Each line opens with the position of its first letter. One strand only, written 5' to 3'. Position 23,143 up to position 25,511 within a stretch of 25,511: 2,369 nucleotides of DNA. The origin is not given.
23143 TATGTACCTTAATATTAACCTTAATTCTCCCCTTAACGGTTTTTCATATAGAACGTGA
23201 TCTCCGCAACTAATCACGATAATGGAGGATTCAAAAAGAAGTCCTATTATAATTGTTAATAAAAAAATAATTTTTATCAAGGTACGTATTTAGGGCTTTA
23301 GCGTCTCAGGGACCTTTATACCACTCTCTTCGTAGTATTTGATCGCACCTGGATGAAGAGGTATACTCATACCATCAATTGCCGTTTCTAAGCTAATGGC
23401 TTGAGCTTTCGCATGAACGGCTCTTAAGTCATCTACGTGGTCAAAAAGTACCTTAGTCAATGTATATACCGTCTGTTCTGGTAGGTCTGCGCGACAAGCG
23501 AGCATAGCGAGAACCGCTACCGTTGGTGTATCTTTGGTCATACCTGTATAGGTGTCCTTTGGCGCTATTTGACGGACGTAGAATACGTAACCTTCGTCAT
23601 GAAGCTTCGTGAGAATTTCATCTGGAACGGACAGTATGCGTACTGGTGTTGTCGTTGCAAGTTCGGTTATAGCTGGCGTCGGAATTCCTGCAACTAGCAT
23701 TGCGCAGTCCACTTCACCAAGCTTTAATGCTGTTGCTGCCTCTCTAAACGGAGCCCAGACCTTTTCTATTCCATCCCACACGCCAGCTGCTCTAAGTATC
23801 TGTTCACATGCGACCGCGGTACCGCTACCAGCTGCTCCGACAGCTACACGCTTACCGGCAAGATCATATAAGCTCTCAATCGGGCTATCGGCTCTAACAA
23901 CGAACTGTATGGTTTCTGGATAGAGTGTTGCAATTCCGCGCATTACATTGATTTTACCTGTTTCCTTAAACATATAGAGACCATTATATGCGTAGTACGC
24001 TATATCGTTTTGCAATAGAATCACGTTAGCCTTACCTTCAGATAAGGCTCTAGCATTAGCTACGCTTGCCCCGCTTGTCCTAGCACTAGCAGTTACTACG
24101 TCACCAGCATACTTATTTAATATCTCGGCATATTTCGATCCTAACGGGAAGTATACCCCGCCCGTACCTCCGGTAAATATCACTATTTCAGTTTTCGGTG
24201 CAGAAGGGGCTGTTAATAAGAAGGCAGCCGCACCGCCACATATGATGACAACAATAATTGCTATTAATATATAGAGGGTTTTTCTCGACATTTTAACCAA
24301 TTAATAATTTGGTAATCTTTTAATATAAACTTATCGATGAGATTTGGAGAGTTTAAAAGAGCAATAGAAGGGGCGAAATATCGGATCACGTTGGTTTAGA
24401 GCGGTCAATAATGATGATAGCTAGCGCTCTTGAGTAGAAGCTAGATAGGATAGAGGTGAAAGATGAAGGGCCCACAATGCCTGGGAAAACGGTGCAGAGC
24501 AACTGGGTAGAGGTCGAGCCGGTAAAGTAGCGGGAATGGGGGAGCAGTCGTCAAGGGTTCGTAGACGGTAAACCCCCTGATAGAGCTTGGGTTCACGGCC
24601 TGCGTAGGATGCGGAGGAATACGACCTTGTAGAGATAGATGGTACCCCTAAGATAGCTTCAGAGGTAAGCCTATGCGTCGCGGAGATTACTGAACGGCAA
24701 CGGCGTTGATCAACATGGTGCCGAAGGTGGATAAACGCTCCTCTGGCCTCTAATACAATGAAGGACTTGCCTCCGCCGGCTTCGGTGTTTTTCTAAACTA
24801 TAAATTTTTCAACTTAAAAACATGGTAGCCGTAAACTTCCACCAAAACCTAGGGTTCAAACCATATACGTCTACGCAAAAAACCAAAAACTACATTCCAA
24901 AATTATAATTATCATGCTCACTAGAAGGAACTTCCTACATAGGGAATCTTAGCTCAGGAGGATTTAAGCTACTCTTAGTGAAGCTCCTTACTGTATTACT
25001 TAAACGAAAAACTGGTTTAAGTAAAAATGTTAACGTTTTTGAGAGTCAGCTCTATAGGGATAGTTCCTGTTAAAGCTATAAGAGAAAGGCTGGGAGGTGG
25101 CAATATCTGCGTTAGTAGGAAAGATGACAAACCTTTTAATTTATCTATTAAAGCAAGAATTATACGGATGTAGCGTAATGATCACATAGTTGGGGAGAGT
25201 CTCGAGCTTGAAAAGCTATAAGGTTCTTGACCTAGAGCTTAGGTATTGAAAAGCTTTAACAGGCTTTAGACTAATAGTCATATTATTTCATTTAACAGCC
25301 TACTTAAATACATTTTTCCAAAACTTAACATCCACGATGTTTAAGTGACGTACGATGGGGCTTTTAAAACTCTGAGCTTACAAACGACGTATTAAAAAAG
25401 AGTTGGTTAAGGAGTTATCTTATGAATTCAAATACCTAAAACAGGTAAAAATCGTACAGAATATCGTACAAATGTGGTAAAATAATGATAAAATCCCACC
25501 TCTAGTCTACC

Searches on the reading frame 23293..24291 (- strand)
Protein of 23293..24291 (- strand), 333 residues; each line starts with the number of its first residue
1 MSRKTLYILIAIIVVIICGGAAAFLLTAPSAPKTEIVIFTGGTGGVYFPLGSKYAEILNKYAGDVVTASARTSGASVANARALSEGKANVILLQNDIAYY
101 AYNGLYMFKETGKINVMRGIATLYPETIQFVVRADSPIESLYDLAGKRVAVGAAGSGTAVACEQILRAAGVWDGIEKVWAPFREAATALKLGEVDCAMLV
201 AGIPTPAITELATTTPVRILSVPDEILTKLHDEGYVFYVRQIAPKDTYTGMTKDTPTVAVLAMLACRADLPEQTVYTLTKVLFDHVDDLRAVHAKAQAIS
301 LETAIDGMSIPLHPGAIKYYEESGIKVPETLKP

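Call 30: find_related_loci(query=window:23293-24291:-, collection=metagenome_contigs, flank=4000)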
Query window:23293-24291:- (333 aa) in metagenome_contigs; peptide patterns used: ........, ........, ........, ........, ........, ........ (x = any residue, [..] = any of these).
413 stretches matched a pattern; 299 encode a relative of the query (tblastn E <= 1e-3); the best 80 are kept; 80 distinct loci.
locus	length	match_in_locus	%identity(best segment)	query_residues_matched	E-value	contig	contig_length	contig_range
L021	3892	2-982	100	7-333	0e+0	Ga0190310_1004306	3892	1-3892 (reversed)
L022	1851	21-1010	97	5-333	0e+0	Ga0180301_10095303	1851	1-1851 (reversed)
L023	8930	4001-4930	88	24-333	0e+0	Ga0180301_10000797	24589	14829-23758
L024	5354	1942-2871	85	24-333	0e+0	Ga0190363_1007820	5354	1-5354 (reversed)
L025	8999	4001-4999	64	3-332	7e-140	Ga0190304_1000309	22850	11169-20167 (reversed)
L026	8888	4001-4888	68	34-333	1e-137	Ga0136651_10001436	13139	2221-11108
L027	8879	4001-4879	69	36-332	3e-136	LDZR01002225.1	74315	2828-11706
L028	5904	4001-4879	69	36-332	3e-136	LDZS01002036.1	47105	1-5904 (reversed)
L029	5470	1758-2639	68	35-332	3e-136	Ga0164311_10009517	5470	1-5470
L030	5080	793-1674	68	35-332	1e-136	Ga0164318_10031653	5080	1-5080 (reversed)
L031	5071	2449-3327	67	36-333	1e-133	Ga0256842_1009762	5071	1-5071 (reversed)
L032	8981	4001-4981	60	1-332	2e-131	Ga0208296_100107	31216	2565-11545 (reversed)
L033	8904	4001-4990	58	1-332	2e-131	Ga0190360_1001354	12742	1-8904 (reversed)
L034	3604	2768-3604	67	45-327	9e-130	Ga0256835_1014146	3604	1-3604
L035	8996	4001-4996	59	8-333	3e-125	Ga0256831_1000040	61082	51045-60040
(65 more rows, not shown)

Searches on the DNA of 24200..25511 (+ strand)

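Call 4: search_rna_families(source=window, start=24200, end=25000, threshold=evalue, max_evalue=10, show_alignments=4)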
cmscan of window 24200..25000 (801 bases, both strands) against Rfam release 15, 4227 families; matches with E-value up to 10: 2.
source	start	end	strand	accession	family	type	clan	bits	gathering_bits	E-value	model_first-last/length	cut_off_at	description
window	24290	24326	-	RF01374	CRISPR-DR61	Gene; CRISPR;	-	21.7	38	0.62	1-37/37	no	CRISPR RNA direct repeat element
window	24288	24370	+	RF01885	HSR-omega_1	Gene; lncRNA;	-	17.3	80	4.5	1-78/78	no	Heat shock gene hsromega conserved region 1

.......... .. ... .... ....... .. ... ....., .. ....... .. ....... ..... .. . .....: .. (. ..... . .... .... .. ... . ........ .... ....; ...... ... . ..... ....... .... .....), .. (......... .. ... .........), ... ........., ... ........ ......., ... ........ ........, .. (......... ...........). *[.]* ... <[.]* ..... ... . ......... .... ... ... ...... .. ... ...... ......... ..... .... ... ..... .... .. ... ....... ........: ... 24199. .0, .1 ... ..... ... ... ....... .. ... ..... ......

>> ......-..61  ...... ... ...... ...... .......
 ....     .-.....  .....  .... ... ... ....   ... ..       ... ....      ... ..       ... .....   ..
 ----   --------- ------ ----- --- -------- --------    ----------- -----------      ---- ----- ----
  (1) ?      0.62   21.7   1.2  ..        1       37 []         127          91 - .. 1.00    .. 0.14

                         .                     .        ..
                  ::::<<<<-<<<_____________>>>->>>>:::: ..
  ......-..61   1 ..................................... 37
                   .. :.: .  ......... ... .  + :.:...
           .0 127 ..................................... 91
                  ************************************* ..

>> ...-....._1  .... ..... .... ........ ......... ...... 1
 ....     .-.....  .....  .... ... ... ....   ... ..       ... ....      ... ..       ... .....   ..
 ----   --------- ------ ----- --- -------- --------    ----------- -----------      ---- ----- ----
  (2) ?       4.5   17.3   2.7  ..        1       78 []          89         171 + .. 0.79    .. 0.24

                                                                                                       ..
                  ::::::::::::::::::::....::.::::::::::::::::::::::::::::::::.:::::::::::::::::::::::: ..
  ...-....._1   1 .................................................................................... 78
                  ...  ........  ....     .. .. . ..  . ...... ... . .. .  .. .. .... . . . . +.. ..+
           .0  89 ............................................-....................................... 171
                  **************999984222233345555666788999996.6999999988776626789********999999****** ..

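Call 24: search_dna_similar(query=window:24295-25511:+, collection=phages, mode=distant, max_evalue=0.01)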
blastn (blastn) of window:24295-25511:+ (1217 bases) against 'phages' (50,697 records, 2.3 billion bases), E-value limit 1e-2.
No match.

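Call 25: search_dna_similar(query=window:24295-25511:+, collection=plasmids, mode=distant, max_evalue=0.01)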
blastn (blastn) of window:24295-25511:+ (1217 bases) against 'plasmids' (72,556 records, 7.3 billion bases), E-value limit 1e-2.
No match.
